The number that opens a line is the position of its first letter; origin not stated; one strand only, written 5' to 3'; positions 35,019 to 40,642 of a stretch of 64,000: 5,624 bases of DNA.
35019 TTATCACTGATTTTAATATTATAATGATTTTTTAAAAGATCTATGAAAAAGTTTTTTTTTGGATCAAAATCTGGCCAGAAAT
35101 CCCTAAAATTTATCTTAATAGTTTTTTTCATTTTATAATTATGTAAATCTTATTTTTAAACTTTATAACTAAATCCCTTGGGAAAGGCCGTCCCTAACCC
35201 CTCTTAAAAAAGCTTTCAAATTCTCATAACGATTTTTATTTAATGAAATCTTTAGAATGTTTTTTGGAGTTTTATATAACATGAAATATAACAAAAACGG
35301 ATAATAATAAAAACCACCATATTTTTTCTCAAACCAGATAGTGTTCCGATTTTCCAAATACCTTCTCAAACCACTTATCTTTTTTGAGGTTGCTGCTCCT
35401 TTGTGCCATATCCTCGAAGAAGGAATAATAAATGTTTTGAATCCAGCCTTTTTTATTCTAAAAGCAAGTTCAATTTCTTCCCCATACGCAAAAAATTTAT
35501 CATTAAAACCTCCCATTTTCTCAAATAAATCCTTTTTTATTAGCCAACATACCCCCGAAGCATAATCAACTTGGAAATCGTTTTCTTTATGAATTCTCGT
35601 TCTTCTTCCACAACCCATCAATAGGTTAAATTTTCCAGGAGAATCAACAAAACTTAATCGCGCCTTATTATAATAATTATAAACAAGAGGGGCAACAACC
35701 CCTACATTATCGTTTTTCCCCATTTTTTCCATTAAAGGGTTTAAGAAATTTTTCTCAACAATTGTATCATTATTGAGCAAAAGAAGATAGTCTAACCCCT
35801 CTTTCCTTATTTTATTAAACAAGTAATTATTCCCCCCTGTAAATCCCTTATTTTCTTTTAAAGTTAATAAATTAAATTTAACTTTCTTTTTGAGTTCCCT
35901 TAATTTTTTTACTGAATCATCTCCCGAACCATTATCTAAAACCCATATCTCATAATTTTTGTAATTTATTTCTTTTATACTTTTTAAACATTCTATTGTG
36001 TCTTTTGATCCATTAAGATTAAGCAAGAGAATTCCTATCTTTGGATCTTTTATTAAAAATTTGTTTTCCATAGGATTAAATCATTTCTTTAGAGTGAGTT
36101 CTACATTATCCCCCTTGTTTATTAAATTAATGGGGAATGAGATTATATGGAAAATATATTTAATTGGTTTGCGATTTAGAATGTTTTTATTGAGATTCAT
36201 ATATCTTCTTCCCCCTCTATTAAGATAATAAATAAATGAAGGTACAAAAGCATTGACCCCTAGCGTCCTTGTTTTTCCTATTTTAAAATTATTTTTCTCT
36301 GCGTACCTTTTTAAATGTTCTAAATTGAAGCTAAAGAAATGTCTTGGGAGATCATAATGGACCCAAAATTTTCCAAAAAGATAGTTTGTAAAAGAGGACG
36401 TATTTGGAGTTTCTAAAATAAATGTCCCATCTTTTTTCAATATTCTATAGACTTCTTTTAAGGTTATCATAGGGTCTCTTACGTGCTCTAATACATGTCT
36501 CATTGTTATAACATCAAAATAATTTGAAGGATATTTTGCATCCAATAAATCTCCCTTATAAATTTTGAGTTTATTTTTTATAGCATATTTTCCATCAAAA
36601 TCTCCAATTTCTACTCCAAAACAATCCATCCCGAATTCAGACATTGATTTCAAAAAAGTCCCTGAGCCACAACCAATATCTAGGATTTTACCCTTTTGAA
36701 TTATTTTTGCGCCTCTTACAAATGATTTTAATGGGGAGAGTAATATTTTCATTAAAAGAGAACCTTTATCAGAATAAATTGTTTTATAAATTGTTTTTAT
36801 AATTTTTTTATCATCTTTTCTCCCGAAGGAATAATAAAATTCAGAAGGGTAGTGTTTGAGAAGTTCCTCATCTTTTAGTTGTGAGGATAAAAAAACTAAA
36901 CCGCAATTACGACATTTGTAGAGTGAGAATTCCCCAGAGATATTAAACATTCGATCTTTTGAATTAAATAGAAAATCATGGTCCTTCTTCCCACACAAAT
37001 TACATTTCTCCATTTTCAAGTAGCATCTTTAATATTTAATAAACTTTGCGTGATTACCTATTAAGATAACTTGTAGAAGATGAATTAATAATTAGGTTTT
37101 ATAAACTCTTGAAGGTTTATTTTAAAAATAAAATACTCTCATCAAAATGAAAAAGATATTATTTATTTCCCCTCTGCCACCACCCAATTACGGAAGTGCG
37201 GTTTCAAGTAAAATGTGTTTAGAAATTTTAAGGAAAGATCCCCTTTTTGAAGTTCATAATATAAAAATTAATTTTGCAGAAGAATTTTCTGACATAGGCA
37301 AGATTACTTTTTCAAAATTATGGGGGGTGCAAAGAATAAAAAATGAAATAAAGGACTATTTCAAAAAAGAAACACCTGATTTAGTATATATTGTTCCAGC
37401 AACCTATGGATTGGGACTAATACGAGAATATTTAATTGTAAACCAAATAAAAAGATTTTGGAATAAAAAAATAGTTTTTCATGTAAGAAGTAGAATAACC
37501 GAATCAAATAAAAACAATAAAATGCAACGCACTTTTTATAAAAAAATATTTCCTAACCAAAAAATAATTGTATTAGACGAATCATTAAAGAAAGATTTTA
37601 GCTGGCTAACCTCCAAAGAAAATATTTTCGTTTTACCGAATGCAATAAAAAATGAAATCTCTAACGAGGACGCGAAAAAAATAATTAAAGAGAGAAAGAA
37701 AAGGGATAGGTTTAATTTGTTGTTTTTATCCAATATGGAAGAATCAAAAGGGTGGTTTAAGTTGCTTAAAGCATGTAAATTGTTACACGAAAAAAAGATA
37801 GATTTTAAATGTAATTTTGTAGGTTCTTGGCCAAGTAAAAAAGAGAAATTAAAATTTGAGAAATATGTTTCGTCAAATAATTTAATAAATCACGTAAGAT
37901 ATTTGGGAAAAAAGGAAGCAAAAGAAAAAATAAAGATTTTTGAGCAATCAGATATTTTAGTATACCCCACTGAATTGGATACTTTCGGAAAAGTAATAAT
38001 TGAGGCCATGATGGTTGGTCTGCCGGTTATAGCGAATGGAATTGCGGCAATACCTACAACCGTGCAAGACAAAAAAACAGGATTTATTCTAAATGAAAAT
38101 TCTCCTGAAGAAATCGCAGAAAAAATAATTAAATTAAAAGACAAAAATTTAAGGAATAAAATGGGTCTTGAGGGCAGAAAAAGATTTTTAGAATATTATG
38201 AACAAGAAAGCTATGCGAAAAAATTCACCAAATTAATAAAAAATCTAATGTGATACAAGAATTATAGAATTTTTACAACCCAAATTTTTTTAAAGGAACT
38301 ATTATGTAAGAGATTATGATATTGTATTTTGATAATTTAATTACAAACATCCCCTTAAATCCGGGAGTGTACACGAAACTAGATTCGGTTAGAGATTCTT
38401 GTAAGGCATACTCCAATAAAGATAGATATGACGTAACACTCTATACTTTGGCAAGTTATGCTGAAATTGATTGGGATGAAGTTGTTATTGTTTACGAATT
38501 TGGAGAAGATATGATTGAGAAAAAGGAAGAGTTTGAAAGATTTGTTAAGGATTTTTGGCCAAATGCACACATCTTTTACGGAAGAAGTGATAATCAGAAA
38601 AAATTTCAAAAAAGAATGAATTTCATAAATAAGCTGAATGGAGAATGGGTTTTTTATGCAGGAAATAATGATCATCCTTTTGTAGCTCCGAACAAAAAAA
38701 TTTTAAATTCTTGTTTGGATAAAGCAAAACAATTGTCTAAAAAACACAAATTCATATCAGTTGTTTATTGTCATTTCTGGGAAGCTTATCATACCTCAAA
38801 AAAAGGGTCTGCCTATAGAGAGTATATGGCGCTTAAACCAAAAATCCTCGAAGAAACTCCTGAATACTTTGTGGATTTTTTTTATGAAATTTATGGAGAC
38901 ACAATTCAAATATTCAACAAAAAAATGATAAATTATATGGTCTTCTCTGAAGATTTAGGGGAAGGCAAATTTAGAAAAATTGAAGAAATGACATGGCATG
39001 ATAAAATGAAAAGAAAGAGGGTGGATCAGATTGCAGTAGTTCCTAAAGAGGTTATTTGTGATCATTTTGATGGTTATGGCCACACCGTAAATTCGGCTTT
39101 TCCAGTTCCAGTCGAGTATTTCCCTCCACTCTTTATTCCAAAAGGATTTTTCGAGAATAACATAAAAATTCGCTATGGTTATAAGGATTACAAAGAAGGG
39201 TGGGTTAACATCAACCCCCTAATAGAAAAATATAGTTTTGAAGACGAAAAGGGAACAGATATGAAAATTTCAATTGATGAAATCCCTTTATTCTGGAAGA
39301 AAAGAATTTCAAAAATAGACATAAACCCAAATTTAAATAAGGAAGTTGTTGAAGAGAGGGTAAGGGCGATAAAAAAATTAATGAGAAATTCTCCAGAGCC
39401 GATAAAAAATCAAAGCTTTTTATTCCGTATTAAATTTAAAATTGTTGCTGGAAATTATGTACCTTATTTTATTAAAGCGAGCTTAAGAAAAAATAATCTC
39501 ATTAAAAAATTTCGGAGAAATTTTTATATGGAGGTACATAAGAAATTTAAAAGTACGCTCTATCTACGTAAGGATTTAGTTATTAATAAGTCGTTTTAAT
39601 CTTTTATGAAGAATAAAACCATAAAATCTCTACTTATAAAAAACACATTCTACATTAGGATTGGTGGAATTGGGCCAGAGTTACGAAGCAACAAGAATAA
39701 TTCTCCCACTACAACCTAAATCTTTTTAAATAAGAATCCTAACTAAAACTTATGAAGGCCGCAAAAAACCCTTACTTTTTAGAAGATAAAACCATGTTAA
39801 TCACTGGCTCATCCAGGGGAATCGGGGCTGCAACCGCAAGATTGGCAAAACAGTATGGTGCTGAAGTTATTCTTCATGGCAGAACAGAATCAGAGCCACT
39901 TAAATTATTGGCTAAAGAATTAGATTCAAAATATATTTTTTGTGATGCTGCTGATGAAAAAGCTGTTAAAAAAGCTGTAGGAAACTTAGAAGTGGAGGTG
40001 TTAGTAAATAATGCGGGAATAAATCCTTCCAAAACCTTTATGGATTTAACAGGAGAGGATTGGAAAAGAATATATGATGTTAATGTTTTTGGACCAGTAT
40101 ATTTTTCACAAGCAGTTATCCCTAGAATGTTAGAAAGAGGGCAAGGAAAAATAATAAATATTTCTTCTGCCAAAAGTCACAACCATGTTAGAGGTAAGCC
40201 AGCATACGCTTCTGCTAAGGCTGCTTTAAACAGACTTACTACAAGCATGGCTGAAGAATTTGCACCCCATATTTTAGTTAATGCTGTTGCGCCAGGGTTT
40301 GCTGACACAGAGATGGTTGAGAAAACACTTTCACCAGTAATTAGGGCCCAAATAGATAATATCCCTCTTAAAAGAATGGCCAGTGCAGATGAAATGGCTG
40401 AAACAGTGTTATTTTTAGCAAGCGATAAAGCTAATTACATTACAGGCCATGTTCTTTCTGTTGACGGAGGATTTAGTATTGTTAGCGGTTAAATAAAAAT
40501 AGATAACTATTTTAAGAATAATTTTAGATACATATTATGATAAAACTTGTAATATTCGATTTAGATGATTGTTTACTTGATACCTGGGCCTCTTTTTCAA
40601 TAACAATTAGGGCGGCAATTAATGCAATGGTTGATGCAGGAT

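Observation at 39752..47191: Candidate non-canonical NDP-heptose biosynthesis cassette: split transketolase + GmhA + cupin + APH-type kinase fused to a nucleotidyltransferase + HAD phosphatase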

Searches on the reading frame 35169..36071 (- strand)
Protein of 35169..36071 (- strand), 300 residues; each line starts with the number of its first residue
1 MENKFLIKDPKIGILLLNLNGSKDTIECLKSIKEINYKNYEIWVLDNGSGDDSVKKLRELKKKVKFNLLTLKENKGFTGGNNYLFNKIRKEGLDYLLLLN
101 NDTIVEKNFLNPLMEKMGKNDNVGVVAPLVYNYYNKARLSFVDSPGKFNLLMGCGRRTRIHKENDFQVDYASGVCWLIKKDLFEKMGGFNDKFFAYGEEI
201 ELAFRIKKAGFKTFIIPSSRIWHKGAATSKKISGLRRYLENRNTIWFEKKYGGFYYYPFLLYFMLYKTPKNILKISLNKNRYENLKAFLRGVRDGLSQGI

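Call 38: search_protein_families(library=pfam, proteins=[window:35169-36071:-], max_evalue=0.0001)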
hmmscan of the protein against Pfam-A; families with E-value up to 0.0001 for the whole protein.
window:35169-36071:- (300 aa): 5 families
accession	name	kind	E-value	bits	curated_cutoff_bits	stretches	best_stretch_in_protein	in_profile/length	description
PF00535.33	Glycos_transf_2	-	1.9e-20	73.9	23.3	1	20-186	8-167/168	Glycosyl transferase family 2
PF13641.12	Glyco_tranf_2_3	-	6.6e-11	43.1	27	1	27-230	18-218/230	Glycosyltransferase like family 2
PF10111.15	Glyco_tranf_2_2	-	5.6e-08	33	27.3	1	38-241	28-234/276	Glycosyltransferase like family 2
PF13632.12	Glyco_trans_2_3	-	3e-06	27.6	27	1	96-228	2-128/198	Glycosyl transferase family group 2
PF02709.20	Glyco_transf_7C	-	5.4e-05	23.2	23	0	170-218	19-67/78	N-terminal domain of galactosyltransferase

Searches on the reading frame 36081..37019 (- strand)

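Call 38: search_protein_families(library=pfam, proteins=[window:36081-37019:-], max_evalue=0.0001)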
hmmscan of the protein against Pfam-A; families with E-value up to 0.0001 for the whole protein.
window:36081-37019:- (312 aa): 8 families
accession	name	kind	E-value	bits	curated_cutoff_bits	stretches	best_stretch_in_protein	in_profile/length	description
PF13489.12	Methyltransf_23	-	1e-27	97.3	27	1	104-247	18-161/164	Methyltransferase domain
PF08241.18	Methyltransf_11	-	3.3e-18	66.6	21.2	1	113-202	1-95/95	Methyltransferase domain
PF13847.12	Methyltransf_31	-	5.8e-14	52.4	27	1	110-211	5-114/145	Methyltransferase domain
PF13649.12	Methyltransf_25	-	1.7e-11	45.1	27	1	112-198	1-97/97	Methyltransferase domain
PF07021.18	MetW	-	2.9e-10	40.5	21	1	106-206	10-111/193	Methionine biosynthesis protein MetW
PF08242.18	Methyltransf_12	-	5.3e-10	40.3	30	1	113-200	1-98/98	Methyltransferase domain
PF01209.24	Ubie_methyltran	-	3.4e-05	23.7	20.1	0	108-207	46-157/233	ubiE/COQ5 methyltransferase family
PF08003.17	Methyltransf_9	-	9.2e-05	22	23.8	0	108-206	115-221/315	Protein of unknown function (DUF1698)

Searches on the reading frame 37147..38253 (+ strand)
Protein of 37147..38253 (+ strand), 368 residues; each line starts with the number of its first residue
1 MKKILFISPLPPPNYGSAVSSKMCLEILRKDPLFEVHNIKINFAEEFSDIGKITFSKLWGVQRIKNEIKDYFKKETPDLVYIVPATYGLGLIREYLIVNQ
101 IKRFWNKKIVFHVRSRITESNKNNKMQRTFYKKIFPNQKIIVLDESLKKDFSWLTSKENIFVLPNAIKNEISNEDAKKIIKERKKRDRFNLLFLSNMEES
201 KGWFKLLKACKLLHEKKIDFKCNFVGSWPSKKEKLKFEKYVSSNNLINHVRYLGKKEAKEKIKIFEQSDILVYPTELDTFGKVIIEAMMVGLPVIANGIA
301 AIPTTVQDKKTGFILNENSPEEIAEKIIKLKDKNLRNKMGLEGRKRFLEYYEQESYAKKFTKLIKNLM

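Call 38: search_protein_families(library=pfam, proteins=[window:37147-38253:+], max_evalue=0.0001)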
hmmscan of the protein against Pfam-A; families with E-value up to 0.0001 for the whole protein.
window:37147-38253:+ (368 aa): 2 families
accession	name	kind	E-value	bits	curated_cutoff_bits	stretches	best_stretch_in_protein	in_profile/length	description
PF00534.26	Glycos_transf_1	-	2.9e-32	112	26.4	1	179-346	6-172/172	Glycosyl transferases group 1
PF13692.12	Glyco_trans_1_4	-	1.7e-24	87.1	27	1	189-330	2-139/142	Glycosyl transferases group 1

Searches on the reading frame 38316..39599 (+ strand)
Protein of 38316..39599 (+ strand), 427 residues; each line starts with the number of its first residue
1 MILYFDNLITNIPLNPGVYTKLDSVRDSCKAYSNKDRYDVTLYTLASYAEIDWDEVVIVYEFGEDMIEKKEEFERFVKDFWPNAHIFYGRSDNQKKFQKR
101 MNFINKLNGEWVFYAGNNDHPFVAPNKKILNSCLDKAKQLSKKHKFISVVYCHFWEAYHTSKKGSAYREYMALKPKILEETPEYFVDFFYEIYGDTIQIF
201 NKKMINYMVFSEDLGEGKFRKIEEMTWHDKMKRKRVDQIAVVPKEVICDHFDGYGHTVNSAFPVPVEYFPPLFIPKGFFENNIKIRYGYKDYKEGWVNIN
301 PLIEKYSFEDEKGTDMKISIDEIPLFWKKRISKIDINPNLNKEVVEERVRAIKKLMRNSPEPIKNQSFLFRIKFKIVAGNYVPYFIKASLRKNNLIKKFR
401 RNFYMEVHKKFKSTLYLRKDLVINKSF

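Call 3: search_protein_families(library=pfam, proteins=[window:38316-39599:+], max_evalue=0.01)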
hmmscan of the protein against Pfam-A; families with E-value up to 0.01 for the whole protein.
window:38316-39599:+ (427 aa): 0 families

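Call 4: search_protein_families(library=ncbifam, proteins=[window:38316-39599:+], max_evalue=0.01)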
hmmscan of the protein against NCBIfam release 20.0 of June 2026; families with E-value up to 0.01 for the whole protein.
window:38316-39599:+ (427 aa): 0 families

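Call 59: search_solved_structures(query=window:38316-39599:+, max_evalue=1)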
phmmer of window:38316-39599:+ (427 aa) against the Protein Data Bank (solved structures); distinct sequences matched with E-value up to 1: 1.
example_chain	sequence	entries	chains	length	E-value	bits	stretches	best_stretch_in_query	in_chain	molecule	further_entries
9wgb_A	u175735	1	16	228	0.96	11.8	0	82-143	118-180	Protein OPG079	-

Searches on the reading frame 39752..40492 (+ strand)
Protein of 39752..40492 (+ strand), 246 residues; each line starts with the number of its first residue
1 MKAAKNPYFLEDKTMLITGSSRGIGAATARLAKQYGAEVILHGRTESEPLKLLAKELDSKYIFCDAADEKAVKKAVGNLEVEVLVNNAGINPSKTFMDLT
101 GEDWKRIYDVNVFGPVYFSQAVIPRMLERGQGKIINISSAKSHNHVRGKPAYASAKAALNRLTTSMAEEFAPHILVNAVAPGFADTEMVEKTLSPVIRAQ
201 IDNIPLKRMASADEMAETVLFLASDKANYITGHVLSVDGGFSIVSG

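Call 3: search_protein_families(library=pfam, proteins=[window:39752-40492:+], max_evalue=0.01)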
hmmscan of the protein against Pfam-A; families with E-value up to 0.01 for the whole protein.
window:39752-40492:+ (246 aa): 8 families
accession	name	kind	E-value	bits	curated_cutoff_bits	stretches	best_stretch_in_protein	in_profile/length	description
PF13561.12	adh_short_C2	-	7.8e-58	196.3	27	1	21-242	5-236/236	Enoyl-(Acyl carrier protein) reductase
PF00106.31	adh_short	-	7.5e-50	169.6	26.6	1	13-192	1-190/195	short chain dehydrogenase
PF08659.16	KR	-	1.9e-10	41.4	22.6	1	14-172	2-169/180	KR domain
PF01370.27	Epimerase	-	2.7e-07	30.7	20.9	1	15-199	1-192/240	NAD dependent epimerase/dehydratase family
PF23441.1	SDR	-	7.6e-05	22.7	27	1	105-241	116-255/258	SDR-like rossmann domain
PF13460.12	NAD_binding_10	-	0.0031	17.8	27.2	1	19-151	1-110/184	NAD(P)H-binding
PF02826.25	2-Hacid_dh_C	-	0.0066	16.3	25.1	0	10-49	34-72/178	D-isomer specific 2-hydroxyacid dehydrogenase, NAD binding domain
PF00107.32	ADH_zinc_N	-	0.0082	16.5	31.8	0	23-91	1-69/129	Zinc-binding dehydrogenase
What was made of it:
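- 39752..40492 (+): Classical FabG-like SDR, the cassette's reductase. adh_short_C2 at 8e-58 (call 3).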

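Call 4: search_protein_families(library=ncbifam, proteins=[window:39752-40492:+], max_evalue=0.01)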
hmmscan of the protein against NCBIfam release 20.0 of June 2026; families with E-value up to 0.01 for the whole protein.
window:39752-40492:+ (246 aa): 239 families (the best 25 are shown)
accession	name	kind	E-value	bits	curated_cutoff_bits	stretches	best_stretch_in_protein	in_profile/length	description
NF005559.1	PRK07231.1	subfamily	1.3e-61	208.2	215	1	10-242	2-248/249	glucose 1-dehydrogenase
TIGR01830.1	3oxo_ACP_reduc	equivalog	2e-55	188.1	297.75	1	16-241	2-238/239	3-oxoacyl-[acyl-carrier-protein] reductase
NF009466.0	PRK12826.1-2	subfamily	3e-55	187.4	222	1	12-241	3-244/248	3-oxoacyl-ACP reductase FabG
NF004198.0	PRK05653.1-3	equivalog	8.5e-53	179.3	296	1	9-242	4-247/248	3-oxoacyl-ACP reductase FabG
NF009464.0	PRK12824.1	subfamily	2.6e-52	177.9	269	1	13-242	3-243/245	3-oxoacyl-ACP reductase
NF004197.0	PRK05653.1-1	equivalog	2.6e-50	171.4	332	1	10-242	5-247/249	3-oxoacyl-ACP reductase FabG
NF004791.0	PRK06138.1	equivalog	2.7e-50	171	312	1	10-243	3-251/252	SDR family oxidoreductase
NF047420.2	EF_P_mod_YmfI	equivalog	3.7e-50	170.9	238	1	15-241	2-235/236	elongation factor P 5-aminopentanone reductase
NF005893.0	PRK07856.1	equivalog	4e-50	170.5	255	1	10-240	7-240/255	SDR family oxidoreductase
NF052558.1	MBtsdlDhBudC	equivalog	1.2e-49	169.2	270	1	11-244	2-244/250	meso-2,3-butanediol dehydrogenase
NF009384.0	PRK12743.1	equivalog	3e-48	164.3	264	1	12-244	6-250/258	SDR family oxidoreductase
NF006693.0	PRK09242.1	equivalog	3.1e-48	164.2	328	1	8-243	6-255/258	SDR family oxidoreductase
TIGR01829.1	AcAcCoA_reduct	subfamily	1.6e-47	162.3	302.1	1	15-241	3-240/242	acetoacetyl-CoA reductase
NF004199.0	PRK05653.1-4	equivalog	2.8e-47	161.4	301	1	11-241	4-245/247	3-oxoacyl-ACP reductase FabG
NF005067.0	PRK06484.1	equivalog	9.8e-47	159.7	713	1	12-244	9-254/524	short chain dehydrogenase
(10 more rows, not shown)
